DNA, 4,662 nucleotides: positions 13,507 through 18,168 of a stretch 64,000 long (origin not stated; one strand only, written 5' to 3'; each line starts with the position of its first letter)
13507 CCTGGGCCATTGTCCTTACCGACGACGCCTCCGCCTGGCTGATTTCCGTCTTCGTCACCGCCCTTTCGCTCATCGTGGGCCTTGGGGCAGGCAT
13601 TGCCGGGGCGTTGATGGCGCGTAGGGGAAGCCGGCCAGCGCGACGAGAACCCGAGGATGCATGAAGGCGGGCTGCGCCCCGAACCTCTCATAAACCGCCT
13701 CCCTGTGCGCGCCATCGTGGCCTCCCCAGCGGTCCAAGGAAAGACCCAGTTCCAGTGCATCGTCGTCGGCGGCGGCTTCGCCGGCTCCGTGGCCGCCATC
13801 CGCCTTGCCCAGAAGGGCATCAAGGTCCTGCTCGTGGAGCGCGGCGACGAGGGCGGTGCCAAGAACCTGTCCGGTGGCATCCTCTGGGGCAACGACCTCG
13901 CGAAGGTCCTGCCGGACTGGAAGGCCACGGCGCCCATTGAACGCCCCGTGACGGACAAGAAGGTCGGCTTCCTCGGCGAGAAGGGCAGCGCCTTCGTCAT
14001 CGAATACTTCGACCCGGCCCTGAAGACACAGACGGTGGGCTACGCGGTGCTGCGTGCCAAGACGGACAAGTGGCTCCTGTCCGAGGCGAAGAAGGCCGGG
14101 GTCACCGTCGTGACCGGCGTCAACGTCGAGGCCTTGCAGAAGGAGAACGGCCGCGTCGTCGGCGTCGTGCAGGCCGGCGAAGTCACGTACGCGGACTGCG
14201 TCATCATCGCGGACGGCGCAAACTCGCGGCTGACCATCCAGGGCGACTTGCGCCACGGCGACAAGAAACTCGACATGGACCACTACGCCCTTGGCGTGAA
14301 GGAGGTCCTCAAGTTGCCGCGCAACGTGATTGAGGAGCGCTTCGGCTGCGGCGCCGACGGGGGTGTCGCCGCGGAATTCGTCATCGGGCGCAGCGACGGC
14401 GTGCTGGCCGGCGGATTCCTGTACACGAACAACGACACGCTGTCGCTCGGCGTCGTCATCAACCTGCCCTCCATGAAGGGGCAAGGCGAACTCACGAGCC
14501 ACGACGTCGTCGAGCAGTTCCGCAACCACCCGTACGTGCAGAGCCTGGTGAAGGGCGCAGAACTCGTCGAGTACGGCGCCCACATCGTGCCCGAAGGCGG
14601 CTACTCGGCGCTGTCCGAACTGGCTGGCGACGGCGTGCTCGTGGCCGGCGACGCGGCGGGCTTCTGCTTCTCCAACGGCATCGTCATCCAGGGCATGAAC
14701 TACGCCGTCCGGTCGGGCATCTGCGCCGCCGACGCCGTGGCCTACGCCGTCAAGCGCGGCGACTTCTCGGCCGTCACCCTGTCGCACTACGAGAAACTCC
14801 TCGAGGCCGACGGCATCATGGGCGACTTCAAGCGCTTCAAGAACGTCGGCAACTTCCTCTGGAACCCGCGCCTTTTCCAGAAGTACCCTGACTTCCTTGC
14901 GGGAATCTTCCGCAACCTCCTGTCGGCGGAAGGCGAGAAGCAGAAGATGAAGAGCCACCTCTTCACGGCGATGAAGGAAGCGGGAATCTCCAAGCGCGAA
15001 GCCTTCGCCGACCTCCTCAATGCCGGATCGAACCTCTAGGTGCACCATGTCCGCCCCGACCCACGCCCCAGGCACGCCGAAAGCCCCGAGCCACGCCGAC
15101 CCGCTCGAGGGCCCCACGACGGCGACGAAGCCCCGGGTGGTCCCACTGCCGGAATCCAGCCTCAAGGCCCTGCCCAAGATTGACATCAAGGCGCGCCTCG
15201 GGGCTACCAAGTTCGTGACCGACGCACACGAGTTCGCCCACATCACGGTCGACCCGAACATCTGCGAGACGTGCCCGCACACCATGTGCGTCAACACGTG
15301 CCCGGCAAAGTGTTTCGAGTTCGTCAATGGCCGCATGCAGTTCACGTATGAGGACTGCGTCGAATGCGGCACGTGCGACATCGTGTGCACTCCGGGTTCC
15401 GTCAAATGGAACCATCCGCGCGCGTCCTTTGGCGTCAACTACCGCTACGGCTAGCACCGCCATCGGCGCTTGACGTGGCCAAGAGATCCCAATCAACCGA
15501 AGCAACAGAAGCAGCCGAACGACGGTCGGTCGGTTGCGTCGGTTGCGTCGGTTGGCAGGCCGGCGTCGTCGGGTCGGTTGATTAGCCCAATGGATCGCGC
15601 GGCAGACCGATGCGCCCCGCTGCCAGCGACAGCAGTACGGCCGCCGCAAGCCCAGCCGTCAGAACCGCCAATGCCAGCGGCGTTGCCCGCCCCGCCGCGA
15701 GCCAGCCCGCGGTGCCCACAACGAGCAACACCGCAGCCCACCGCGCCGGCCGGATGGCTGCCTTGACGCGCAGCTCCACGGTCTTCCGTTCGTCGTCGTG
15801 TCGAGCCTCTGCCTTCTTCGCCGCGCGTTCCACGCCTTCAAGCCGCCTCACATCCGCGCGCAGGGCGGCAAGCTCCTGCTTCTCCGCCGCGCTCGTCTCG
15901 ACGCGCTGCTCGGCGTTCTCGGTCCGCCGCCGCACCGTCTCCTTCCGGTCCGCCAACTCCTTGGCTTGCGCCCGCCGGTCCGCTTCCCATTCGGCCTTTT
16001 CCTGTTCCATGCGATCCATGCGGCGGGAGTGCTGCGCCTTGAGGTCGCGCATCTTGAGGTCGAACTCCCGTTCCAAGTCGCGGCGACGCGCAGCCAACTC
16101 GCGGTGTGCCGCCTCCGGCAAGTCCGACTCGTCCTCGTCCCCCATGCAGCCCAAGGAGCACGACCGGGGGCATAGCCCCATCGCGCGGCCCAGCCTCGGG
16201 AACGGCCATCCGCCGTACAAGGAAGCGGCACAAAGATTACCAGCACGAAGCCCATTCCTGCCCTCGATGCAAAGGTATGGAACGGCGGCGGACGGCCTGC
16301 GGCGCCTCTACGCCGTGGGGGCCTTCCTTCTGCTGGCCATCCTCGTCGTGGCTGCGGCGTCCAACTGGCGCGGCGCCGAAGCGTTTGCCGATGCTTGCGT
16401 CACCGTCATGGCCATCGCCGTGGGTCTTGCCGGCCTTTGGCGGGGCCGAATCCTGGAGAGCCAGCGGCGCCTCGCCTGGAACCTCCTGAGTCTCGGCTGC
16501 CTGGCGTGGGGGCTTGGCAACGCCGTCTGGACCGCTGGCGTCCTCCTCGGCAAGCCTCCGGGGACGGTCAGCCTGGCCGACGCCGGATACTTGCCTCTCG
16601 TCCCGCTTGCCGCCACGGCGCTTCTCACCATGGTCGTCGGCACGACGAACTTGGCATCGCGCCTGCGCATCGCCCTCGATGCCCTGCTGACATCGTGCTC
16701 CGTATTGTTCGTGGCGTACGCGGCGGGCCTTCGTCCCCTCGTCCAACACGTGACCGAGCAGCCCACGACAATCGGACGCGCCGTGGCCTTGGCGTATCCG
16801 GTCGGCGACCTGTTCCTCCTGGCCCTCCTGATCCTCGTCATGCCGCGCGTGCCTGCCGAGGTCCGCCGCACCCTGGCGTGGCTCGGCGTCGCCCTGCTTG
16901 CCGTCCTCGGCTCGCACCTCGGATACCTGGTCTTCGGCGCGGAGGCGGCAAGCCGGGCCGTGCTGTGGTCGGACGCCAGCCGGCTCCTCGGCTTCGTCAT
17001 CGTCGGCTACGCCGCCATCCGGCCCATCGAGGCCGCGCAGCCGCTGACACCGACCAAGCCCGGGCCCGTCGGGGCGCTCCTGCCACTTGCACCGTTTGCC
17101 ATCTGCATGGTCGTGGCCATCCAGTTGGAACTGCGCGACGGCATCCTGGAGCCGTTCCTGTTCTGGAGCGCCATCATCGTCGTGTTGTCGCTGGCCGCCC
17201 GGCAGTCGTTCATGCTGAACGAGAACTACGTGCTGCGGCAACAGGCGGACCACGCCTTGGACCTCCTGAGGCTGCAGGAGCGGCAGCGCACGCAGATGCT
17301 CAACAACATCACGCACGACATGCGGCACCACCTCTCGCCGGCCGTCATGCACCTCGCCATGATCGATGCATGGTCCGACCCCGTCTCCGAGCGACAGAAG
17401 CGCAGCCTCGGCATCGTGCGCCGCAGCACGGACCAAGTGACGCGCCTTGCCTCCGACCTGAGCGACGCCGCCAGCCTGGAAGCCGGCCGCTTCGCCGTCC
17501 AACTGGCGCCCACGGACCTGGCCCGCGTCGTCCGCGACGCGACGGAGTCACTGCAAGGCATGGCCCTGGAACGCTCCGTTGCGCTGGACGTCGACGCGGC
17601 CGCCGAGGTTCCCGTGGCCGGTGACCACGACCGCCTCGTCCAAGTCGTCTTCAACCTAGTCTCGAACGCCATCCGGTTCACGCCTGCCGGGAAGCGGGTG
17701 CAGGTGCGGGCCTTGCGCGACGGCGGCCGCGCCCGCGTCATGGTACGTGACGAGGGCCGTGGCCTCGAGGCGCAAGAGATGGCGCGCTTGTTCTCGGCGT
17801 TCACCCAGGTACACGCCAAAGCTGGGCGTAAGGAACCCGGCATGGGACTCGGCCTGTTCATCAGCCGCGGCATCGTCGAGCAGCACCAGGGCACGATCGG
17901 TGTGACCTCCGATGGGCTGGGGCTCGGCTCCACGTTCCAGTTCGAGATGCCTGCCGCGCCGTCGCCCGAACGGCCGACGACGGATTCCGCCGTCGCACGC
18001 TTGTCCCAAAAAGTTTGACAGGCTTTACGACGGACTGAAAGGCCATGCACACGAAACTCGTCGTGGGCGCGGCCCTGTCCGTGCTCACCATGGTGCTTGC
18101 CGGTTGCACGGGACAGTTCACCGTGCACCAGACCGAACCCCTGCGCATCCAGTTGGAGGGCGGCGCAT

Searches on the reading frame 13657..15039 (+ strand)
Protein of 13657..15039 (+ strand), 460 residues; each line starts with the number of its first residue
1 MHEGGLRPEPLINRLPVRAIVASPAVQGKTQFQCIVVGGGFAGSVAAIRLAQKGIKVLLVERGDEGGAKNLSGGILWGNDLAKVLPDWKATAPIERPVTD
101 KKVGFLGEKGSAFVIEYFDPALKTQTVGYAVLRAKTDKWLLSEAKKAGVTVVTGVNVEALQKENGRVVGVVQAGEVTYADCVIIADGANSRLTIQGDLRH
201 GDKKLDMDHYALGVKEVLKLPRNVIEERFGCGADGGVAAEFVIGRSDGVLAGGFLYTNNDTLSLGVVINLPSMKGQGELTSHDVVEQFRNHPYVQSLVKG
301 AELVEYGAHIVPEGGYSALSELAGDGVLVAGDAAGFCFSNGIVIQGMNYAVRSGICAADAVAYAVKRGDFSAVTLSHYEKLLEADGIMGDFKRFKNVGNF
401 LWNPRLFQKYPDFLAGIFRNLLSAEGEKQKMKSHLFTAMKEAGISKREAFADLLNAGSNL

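Call 66: search_protein_families(library=pfam, proteins=[window:13657-15039:+], max_evalue=0.00001)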
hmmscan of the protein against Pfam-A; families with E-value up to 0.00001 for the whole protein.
window:13657-15039:+ (460 aa): 11 families
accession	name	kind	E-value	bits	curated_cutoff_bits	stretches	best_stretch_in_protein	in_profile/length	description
PF01266.30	DAO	-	1.6e-18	67.8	27.9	2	35-79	3-49/353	FAD dependent oxidoreductase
PF07992.20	Pyr_redox_2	-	5.1e-11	43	26.1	1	33-200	2-122/291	Pyridine nucleotide-disulphide oxidoreductase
PF00890.30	FAD_binding_2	-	4.1e-10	39.8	20.4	1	35-78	3-47/414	FAD binding domain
PF12831.13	FAD_oxidored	-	4.3e-08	33.3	27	1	34-173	2-127/416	FAD dependent oxidoreductase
PF21162.3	ETFQO_UQ-bd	-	5.4e-08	33.7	27.7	1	210-310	1-95/96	ETF-QO, ubiquinone-binding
PF13450.12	NAD_binding_8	-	6.7e-08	33.1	21.9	1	36-66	1-31/68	NAD(P)-binding Rossmann-like domain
PF03486.20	HI0933_like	-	1.5e-07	31.6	50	0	33-73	2-42/244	HI0933-like protein Rossmann domain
PF01494.25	FAD_binding_3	-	2.7e-07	30.6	22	0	33-64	3-34/349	FAD binding domain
PF01134.28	GIDA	-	4.2e-07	29.8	22.1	0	33-60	1-28/391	Glucose inhibited division protein A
PF04820.20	Trp_halogenase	-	2.5e-06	27.1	21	0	122-193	146-218/458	Tryptophan halogenase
PF00070.33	Pyr_redox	-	4.7e-06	27.5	22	0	35-65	3-33/82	Pyridine nucleotide-disulphide oxidoreductase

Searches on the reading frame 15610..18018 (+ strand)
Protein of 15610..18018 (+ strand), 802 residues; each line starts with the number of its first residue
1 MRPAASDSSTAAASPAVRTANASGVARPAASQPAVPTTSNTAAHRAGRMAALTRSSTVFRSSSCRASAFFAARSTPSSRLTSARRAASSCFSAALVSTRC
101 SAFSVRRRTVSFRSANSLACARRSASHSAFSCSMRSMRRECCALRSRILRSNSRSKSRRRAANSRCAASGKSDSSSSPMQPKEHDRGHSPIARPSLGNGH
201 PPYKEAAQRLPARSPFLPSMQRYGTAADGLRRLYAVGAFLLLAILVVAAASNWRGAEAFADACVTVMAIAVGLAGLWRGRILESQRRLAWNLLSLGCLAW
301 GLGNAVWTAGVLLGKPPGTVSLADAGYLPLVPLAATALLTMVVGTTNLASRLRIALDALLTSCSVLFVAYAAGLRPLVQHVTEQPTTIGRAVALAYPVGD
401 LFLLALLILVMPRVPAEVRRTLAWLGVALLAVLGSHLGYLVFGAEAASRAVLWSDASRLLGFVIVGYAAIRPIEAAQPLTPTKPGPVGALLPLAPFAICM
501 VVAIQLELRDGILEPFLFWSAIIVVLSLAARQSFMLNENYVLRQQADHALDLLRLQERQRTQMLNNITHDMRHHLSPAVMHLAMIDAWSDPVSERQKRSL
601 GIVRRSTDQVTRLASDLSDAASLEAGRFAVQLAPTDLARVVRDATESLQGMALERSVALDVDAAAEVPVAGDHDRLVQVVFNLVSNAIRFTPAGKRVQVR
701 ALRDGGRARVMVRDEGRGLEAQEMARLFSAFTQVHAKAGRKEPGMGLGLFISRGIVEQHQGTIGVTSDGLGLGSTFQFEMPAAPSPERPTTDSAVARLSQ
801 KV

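Call 67: search_protein_families(library=pfam, proteins=[window:15610-18018:+], max_evalue=0.00001)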
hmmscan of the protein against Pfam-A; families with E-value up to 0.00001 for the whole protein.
window:15610-18018:+ (802 aa): 2 families
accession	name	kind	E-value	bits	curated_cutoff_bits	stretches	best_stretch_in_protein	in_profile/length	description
PF02518.31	HATPase_c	-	1.9e-24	86.7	26.4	1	671-783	1-110/111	Histidine kinase-, DNA gyrase B-, and HSP90-like ATPase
PF00512.31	HisKA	-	2.1e-07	31.3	26.9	1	559-626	1-66/66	His Kinase A (phospho-acceptor) domain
